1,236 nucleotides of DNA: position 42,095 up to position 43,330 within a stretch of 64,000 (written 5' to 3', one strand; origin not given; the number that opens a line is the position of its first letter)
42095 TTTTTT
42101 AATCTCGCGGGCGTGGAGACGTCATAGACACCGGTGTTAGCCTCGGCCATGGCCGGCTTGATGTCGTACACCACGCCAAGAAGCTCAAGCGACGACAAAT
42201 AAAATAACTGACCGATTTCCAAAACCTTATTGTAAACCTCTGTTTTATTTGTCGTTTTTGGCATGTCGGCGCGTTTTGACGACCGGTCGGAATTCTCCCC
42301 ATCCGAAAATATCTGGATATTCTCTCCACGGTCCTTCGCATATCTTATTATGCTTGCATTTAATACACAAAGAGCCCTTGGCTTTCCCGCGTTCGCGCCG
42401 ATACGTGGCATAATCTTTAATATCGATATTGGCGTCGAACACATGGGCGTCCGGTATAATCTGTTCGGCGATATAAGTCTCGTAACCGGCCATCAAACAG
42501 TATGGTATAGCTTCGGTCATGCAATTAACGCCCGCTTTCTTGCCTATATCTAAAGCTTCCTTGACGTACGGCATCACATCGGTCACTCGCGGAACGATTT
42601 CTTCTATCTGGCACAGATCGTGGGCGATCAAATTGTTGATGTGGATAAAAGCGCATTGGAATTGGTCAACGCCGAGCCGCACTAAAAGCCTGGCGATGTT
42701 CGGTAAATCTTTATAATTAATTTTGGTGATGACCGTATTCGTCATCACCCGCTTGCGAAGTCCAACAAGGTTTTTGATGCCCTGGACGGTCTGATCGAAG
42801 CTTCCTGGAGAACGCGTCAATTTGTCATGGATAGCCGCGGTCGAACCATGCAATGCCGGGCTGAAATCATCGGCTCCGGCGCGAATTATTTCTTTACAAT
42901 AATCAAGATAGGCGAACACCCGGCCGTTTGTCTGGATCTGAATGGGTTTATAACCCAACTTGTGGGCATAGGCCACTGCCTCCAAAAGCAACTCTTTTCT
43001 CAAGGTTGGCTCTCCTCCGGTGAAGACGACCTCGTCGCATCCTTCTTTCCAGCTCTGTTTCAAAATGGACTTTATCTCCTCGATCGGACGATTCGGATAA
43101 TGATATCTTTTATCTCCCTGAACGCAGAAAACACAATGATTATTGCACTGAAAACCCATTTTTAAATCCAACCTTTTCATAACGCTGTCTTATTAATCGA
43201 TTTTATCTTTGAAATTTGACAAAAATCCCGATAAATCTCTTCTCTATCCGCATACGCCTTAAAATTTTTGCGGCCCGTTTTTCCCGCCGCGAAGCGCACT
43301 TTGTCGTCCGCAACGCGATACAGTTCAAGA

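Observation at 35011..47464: Nine tandem radical-SAM/SPASM-like paralogs surrounding the HxS-repeat ORF: a hyper-expanded maturase array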

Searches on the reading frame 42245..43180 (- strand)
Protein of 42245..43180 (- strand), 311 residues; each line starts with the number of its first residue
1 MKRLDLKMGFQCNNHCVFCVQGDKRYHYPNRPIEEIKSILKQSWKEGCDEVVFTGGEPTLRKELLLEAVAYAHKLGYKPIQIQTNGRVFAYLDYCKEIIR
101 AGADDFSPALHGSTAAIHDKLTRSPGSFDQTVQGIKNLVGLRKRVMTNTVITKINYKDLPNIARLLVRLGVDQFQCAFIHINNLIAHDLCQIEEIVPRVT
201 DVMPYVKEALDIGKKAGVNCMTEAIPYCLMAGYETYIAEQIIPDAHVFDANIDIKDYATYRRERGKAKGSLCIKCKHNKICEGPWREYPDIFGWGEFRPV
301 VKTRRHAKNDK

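Call 3: search_protein_families(library=ncbifam, proteins=[window:42245-43180:-], max_evalue=0.01)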
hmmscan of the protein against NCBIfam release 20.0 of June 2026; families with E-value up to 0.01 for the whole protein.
window:42245-43180:- (311 aa): 59 families (the best 25 are shown)
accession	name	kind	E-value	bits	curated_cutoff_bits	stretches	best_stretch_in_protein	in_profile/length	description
NF038332.1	rSAM_rare_HxsC4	exception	7.9e-49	166.6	500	1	2-300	14-335/335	radical SAM protein HxsC4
TIGR03977.1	rSAM_pair_HxsC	equivalog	4.9e-31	107.7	267.9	1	11-244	34-267/292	His-Xaa-Ser system radical SAM maturase HxsC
TIGR04545.1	rSAM_ahbD_hemeb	equivalog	1.3e-19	70.8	500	1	9-177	7-173/339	heme b synthase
TIGR04466.1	rSAM_BlsE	equivalog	5.1e-19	68.9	400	1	10-187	11-183/327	cytosylglucuronate decarboxylase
TIGR02668.1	moaA_archaeal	equivalog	1.6e-18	66.7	325.25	1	4-175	12-182/303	GTP 3',8-cyclase MoaA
TIGR04053.2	TIGR04053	equivalog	6e-18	65.2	395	1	32-179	39-186/366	TIGR04053 family radical SAM/SPASM domain-containing protein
TIGR04317.1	W_rSAM_matur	equivalog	3.6e-17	62.5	380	1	1-227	3-227/349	tungsten cofactor oxidoreductase radical SAM maturase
TIGR04347.1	pseudo_SAM_Halo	equivalog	1e-16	61.3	525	1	11-182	47-213/390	TIGR04347 family pseudo-SAM/SPASM protein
TIGR04054.1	rSAM_NirJ1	equivalog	5.5e-16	58.2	650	1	11-174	45-205/387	putative heme d1 biosynthesis radical SAM protein NirJ1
TIGR02666.1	moaA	equivalog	6.2e-16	58.3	284.05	1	11-187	19-198/336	GTP 3',8-cyclase MoaA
NF001199.0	PRK00164.2-1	equivalog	1.1e-15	57.6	231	1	4-165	14-174/308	GTP 3',8-cyclase MoaA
TIGR04055.1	rSAM_NirJ2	equivalog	1.6e-15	57.4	500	1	11-179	9-174/326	putative heme d1 biosynthesis radical SAM protein NirJ2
TIGR04546.1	rSAM_ahbC_deAc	equivalog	4e-15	55.5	650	1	9-174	46-208/390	12,18-didecarboxysiroheme deacetylase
NF045574.1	sacti_mat_StsB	exception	5.3e-15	55.2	625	1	12-176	106-266/466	StsB family radical SAM/SPASM domain sactipeptide maturase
TIGR04051.1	rSAM_NirJ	equivalog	4.7e-14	52.1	515.45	1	11-177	11-174/354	heme d1 biosynthesis radical SAM protein NirJ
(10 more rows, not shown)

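Call 4: search_protein_families(library=pfam, proteins=[window:42245-43180:-], max_evalue=0.01)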
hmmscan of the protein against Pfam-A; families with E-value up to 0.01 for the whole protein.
window:42245-43180:- (311 aa): 2 families
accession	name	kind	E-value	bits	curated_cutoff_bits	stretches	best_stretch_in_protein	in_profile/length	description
PF04055.27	Radical_SAM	-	3.1e-25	89.7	29.5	1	9-166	4-166/166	Radical SAM superfamily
PF13353.11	Fer4_12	-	0.00049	20.8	22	1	11-93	14-98/137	4Fe-4S single cluster domain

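Call 14: find_encoding_contigs(protein=window:42245-43180:-, flank=10000, max_places=6)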
Protein window:42245-43180:- (311 aa): 4 contigs read that carry it; 3 places shown.
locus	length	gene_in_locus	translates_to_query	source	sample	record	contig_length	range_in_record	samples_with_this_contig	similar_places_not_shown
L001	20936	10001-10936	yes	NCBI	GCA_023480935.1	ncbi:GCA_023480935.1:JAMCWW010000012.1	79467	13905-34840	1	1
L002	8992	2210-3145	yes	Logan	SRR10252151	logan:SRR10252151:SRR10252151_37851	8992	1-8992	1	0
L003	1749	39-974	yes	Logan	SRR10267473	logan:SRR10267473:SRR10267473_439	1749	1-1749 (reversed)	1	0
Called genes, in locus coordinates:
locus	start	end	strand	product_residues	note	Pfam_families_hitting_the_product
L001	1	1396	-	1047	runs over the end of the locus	PF02811:PHP, PF07733:DNA_pol3_alpha, PF17657:DNA_pol3_finger, PF14579:HHH_6, PF01336:tRNA_anti-codon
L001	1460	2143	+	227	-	PF01351:RNase_HII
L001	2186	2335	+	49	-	PF01783:Ribosomal_L32p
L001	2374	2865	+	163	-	PF01029:NusB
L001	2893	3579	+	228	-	PF22935:RM44_endonuclase, PF14622:Ribonucleas_3_3, PF00636:Ribonuclease_3, PF00035:dsrm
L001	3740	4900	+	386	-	-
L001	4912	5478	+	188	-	PF27806:HxsD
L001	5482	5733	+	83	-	-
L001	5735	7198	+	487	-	PF13353:Fer4_12, PF04055:Radical_SAM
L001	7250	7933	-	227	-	-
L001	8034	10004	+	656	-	PF04055:Radical_SAM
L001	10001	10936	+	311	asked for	PF04055:Radical_SAM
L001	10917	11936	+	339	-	-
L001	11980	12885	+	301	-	PF04055:Radical_SAM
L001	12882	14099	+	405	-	PF04055:Radical_SAM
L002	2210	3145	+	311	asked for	PF04055:Radical_SAM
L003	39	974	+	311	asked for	PF04055:Radical_SAM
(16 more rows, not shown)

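Call 15: find_homologous_proteins(query=window:42245-43180:-, max_evalue=1e-10)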
Query window:42245-43180:- (311 aa): 2584 proteins with E <= 1e-10 among 4440 candidates; the best 120 are listed.
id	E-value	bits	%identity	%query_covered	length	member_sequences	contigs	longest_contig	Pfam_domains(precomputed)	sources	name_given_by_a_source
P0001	1.4e-215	733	100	100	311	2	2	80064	PF04055.28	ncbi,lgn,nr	ncbi:MAG: radical SAM protein [Patescibacteria group bacterium]|nr:radical SAM protein [Patescibacte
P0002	2.6e-144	499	71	96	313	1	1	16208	PF04055.28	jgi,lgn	-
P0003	1.4e-137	476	67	97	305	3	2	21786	PF04055.28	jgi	-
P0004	3.1e-135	469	65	96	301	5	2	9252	PF04055.28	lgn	-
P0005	1.1e-134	467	68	97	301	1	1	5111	PF04055.28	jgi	-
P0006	2.5e-134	466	68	97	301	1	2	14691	PF04055.28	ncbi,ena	-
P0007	3.2e-134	465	65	96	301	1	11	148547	PF04055.28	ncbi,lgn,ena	-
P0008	2.1e-133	463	64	97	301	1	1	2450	PF04055.28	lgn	-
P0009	5.3e-133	461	65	95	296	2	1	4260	PF04055.28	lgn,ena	-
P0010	4.5e-132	458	64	96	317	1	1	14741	PF04055.28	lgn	-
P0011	2.0e-131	456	64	98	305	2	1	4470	PF04055.28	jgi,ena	-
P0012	3.8e-131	455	64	97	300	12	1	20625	PF04055.28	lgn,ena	-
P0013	5.6e-131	455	65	96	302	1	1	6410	PF04055.28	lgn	-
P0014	1.2e-130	454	64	98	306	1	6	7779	PF04055.28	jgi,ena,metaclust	metaclust:\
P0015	1.6e-130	453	66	97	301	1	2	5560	PF04055.28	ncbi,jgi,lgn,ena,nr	ncbi:MAG: hypothetical protein DRH33_04270 [Candidatus Nealsonbacteria bacterium]|nr:MAG: hypothetic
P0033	3.4e-127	442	61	98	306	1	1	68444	PF04055.28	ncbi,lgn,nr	ncbi:MAG: radical SAM protein [Candidatus Colwellbacteria bacterium]|nr:radical SAM protein [Candida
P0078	8.3e-123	428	63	96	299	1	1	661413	PF04055.28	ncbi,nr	ncbi:MAG: radical SAM protein [Candidatus Nealsonbacteria bacterium]|nr:MAG: radical SAM protein [Ca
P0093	5.9e-121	422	59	97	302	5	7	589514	PF04055.28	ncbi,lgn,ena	-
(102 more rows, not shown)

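Call 17: find_encoding_contigs(protein=P0078, flank=10000, max_places=2)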
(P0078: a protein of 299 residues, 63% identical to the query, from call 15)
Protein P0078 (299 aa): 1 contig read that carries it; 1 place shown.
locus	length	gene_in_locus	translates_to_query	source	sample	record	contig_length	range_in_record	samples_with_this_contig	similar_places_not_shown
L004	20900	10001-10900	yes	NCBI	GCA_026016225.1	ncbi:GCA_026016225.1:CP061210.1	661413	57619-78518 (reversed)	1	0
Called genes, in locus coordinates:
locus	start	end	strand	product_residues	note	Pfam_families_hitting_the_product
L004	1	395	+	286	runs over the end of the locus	PF04467:DUF483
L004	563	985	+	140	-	PF27806:HxsD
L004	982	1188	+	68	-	-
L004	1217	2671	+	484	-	PF13353:Fer4_12, PF04055:Radical_SAM, PF13186:SPASM (faint)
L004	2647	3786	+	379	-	PF13353:Fer4_12 (faint), PF04055:Radical_SAM, PF13186:SPASM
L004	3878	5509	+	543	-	-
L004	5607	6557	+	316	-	PF04055:Radical_SAM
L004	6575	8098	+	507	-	PF07690:MFS_1 (weak), PF01564:Spermine_synth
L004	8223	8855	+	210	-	-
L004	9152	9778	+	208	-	-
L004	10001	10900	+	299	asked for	PF04055:Radical_SAM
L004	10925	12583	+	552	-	PF13231:PMT_2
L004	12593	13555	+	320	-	PF04055:Radical_SAM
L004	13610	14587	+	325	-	PF04055:Radical_SAM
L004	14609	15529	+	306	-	PF04055:Radical_SAM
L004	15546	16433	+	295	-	PF04055:Radical_SAM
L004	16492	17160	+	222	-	PF00535:Glycos_transf_2, PF10111:Glyco_tranf_2_2 (weak), PF13641:Glyco_tranf_2_3 (weak)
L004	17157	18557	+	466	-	PF04055:Radical_SAM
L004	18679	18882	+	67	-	-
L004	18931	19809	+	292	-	PF04055:Radical_SAM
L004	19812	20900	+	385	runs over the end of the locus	PF01478:Peptidase_A24 (weak)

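Call 18: find_encoding_contigs(protein=P0093, flank=10000, max_places=2)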
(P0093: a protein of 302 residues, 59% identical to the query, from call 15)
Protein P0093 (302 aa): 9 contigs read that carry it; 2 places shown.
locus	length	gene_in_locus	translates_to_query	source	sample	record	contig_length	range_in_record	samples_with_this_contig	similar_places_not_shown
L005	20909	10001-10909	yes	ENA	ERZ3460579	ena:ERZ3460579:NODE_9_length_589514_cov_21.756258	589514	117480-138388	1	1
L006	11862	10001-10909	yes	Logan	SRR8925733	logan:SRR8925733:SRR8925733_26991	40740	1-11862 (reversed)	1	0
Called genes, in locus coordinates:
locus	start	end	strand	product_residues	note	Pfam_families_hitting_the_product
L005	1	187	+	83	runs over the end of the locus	-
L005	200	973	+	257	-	-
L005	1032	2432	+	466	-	PF04055:Radical_SAM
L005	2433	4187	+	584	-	PF04055:Radical_SAM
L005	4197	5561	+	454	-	PF04055:Radical_SAM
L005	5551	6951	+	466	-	PF04055:Radical_SAM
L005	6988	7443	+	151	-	PF27806:HxsD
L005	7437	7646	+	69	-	-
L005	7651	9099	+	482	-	PF13353:Fer4_12 (weak), PF04055:Radical_SAM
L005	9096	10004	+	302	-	PF04055:Radical_SAM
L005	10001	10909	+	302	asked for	PF04055:Radical_SAM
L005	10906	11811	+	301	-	PF13353:Fer4_12 (faint), PF04055:Radical_SAM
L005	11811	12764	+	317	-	PF04055:Radical_SAM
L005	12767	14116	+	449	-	PF04055:Radical_SAM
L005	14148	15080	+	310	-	PF04055:Radical_SAM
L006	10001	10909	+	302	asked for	PF04055:Radical_SAM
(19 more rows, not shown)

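Call 19: find_encoding_contigs(protein=P0033, flank=10000, max_places=2)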
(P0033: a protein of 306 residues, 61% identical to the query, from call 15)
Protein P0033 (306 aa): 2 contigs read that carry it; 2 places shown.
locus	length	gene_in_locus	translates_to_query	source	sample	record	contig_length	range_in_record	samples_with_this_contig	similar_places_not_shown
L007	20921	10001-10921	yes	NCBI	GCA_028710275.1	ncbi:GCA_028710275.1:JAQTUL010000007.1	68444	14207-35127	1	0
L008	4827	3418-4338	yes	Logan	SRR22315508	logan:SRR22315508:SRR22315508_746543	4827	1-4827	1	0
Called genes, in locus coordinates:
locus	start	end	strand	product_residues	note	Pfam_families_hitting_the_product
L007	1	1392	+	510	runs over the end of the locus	PF13632:Glyco_trans_2_3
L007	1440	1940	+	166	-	PF13473:Cupredoxin_1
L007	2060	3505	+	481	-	-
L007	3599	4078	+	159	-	PF27806:HxsD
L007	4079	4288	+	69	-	-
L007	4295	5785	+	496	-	PF04055:Radical_SAM, PF13353:Fer4_12 (weak)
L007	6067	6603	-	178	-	-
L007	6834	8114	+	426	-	PF04055:Radical_SAM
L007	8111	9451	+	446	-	PF04055:Radical_SAM (weak)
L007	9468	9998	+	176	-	-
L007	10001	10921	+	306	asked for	PF04055:Radical_SAM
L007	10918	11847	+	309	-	PF04055:Radical_SAM, PF13353:Fer4_12 (weak)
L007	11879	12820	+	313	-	PF04055:Radical_SAM, PF13353:Fer4_12 (weak)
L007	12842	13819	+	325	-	PF04055:Radical_SAM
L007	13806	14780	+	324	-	PF04055:Radical_SAM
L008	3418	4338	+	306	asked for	PF04055:Radical_SAM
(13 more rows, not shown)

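Call 22: find_related_loci(query=A1, collection=genome_contigs, flank=10000)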
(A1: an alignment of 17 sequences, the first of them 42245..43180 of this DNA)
Query A1 (311 aa) in genome_contigs; peptide patterns used: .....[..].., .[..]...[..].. (x = any residue, [..] = any of these).
599 stretches matched a pattern (row limit reached: there are more); 521 encode a relative of the query (tblastn E <= 1e-3); the best 80 are kept; 80 distinct loci.
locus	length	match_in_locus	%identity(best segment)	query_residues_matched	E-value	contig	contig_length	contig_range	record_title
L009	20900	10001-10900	67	1-300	1e-138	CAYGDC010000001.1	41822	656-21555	MAG TPA_asm: uncultured Candidatus Saccharibacteria bacterium isolate ERP113451_co2_197 genome assembly, contig: NODE_43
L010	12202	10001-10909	63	4-306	4e-134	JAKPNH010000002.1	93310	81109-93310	MAG: bacterium isolate JPAS_metabat.84 k141_780384, whole genome shotgun sequence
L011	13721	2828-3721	65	4-301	6e-133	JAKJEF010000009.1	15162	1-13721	MAG: Patescibacteria group bacterium isolate UR.bin13 NODE_9_length_15162_cov_3.344581, whole genome shotgun sequence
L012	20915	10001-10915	61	1-304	3e-131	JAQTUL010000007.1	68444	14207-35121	MAG: Candidatus Colwellbacteria bacterium isolate STB_63 NODE_826_length_68444_cov_15.052095_Sandtown_B, whole genome sh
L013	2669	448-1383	61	1-310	3e-137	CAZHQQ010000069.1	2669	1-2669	MAG TPA_asm: uncultured Candidatus Saccharibacteria bacterium isolate binchicken_co181_160 genome assembly, contig: NODE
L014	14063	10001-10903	62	1-301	6e-130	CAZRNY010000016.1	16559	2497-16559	MAG TPA_asm: uncultured Candidatus Saccharibacteria bacterium isolate binchicken_co220_50 genome assembly, contig: NODE_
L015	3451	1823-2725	63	1-302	9e-134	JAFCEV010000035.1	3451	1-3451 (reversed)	Candidatus Pacearchaeota archaeon isolate Meg22_1214_Bin_270 Meg22_1214_Bin_270_scaffold_114396, whole genome shotgun se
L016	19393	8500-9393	64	1-300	1e-129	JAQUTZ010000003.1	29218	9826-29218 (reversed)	MAG: Candidatus Paceibacterota bacterium isolate STD2_131 NODE_5594_length_29218_cov_28.404730_Sandtown_D2, whole genome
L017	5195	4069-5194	64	1-300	6e-130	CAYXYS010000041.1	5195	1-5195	MAG TPA_asm: uncultured Candidatus Saccharibacteria bacterium isolate binchicken_co19_586 genome assembly, contig: NODE_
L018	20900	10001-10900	63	1-302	2e-126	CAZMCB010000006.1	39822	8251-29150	MAG TPA_asm: uncultured Pseudomonadales bacterium isolate SRP263991_co7_276 genome assembly, contig: NODE_1137_length_39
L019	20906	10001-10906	59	1-302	3e-126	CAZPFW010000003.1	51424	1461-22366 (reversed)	MAG TPA_asm: uncultured Candidatus Saccharibacteria bacterium isolate binchicken_co39_267 genome assembly, contig: NODE_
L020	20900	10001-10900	63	1-302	4e-126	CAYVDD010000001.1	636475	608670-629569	MAG TPA_asm: uncultured Candidatus Saccharibacteria bacterium isolate SRP323688_co1_61 genome assembly, contig: NODE_7_l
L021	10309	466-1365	61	1-302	8e-125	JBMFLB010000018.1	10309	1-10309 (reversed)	MAG: Minisyncoccia bacterium isolate KM4336-38 NODE_18_length_10309_cov_3.107213, whole genome shotgun sequence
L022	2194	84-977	62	1-300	2e-130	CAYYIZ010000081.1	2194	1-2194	MAG TPA_asm: uncultured Candidatus Saccharibacteria bacterium isolate binchicken_co34_538 genome assembly, contig: NODE_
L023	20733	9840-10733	57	1-300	1e-121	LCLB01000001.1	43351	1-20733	MAG: Parcubacteria group bacterium GW2011_GWF1_45_5 UX14_C0001, whole genome shotgun sequence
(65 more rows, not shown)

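Call 39: predict_structure(alignment_id=A2)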
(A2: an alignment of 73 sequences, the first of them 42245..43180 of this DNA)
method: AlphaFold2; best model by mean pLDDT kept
length: 311 residues; sequences in the alignment: 73
mean_pLDDT: 91.3   pTM: 0.89
mean pLDDT of the five models: 91.3, 91.2, 90.7, 89.9, 89.4
residues with pLDDT >= 90: 227; 70-90: 68; 50-70: 8; < 50: 8
segments of 3 or more residues with pLDDT < 50: 304-311
pLDDT, mean of each block of 10 residues (from residue 1): 89 90 89 95 95 74 93 97 93 98 97 98 96 98 98 98 99 96 93 95 97 98 91 89 84 86 88 90 92 88 48 38
secondary structure, 60 per line:
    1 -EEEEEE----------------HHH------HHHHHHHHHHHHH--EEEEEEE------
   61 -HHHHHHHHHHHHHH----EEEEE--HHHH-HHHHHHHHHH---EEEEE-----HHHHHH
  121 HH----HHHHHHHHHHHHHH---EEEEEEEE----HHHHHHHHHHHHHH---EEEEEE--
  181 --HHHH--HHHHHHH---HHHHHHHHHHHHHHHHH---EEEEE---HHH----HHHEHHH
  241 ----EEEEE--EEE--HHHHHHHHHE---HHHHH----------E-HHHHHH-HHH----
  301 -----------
elements in order: E2-7 H33-45 E48-54 H62-75 E80-84 H87-90 H92-101 E105-109 H115-122 H127-140 E144-151 H156-169 E173-178 H183-186 H189-195 H199-215 E219-223 E245-249 E252-254 H257-265 H270-274 H287-292

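Call 45: fold_search(model_id=the predicted structure, library=pdb)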
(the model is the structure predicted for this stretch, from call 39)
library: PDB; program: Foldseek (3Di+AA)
matches with E <= 10: 1766; with E <= 0.001: 280
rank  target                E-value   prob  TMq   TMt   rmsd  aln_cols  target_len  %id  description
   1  7vob                  6.3e-13  1.00  0.65  0.62  10.2       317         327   20  The crystal structure of a Radical SAM Enzyme BlsE involved in the Biosynthesis of Blasticidin S (released 2022-05-04)
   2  9dfn                  2.5e-11  1.00  0.65  0.71   9.6       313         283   14  X-ray crystal structure of the second viperin-like enzyme from Trichoderma virens with bound CTP and SAM (released 2025-02-19)
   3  9dfu                  3.4e-11  1.00  0.65  0.71  10.3       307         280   15  X-ray crystal structure of the second Viperin-like enzyme from T. virens variant F40H with bound CTP and SAM (released 2025-02-19)
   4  5vsm_A                5.4e-11  1.00  0.61  0.73   4.8       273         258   16  Crystal structure of viperin with bound [4Fe-4S] cluster, 5'-deoxyadenosine, and L-methionine (released 2017-06-14)
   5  9dfw_B                5.8e-11  1.00  0.63  0.67   3.2       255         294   16  X-ray crystal structure of an engineered Viperin-like enzyme from T. virens with bound CTP and SAM (released 2025-02-12)
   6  5vsl_A                7.3e-11  1.00  0.61  0.71   4.6       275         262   16  Crystal structure of viperin with bound [4Fe-4S] cluster and S-adenosylhomocysteine (SAH) (released 2017-06-14)
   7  9dgw_B                7.3e-11  1.00  0.63  0.69   9.1       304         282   15  X-ray crystal structure of the Viperin-like enzyme from T. virens with bound CTP and SAM (released 2025-02-12)
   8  9dfw_C                7.8e-11  1.00  0.60  0.66   2.8       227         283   18  X-ray crystal structure of an engineered Viperin-like enzyme from T. virens with bound CTP and SAM (released 2025-02-12)
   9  9dgw_C                8.7e-11  1.00  0.62  0.70   3.3       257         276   16  X-ray crystal structure of the Viperin-like enzyme from T. virens with bound CTP and SAM (released 2025-02-12)
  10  5v1s_A                9.9e-11  1.00  0.66  0.51   5.6       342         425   17  Crystal structure of Streptococcus suis SuiB bound to S-adenosylmethionine (released 2017-08-30)
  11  9dfw_A                1.4e-10  1.00  0.64  0.69   3.2       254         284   15  X-ray crystal structure of an engineered Viperin-like enzyme from T. virens with bound CTP and SAM (released 2025-02-12)
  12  6q2p_A                1.4e-10  1.00  0.61  0.65  10.3       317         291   14  Crystal structure of mouse viperin bound to cytidine triphosphate and S-adenosylhomocysteine (released 2020-01-22)
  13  5v1q_A                1.4e-10  1.00  0.63  0.48   6.4       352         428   16  Crystal structure of Streptococcus suis SuiB (released 2017-08-30)
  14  6efn                  1.6e-10  1.00  0.58  0.48   5.3       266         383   18  Structure of a RiPP maturase, SkfB (released 2018-10-24)
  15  5v1t_A                1.6e-10  1.00  0.67  0.49   5.7       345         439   17  Crystal structure of Streptococcus suis SuiB bound to precursor peptide SuiA (released 2017-08-30)
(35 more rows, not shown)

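Call 49: search_protein_families(library=padloc, proteins=[window:42245-43180:-], max_evalue=0.001)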
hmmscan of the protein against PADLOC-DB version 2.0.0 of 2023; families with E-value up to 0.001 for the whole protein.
window:42245-43180:- (311 aa): 2 families
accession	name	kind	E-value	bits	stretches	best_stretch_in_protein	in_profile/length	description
PDLC02904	pVip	-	3e-13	47.9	1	9-173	10-169/262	Viperins associated with kinases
PDLC02903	pVip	-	9e-12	43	1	11-158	9-152/257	Viperins not associated with kinases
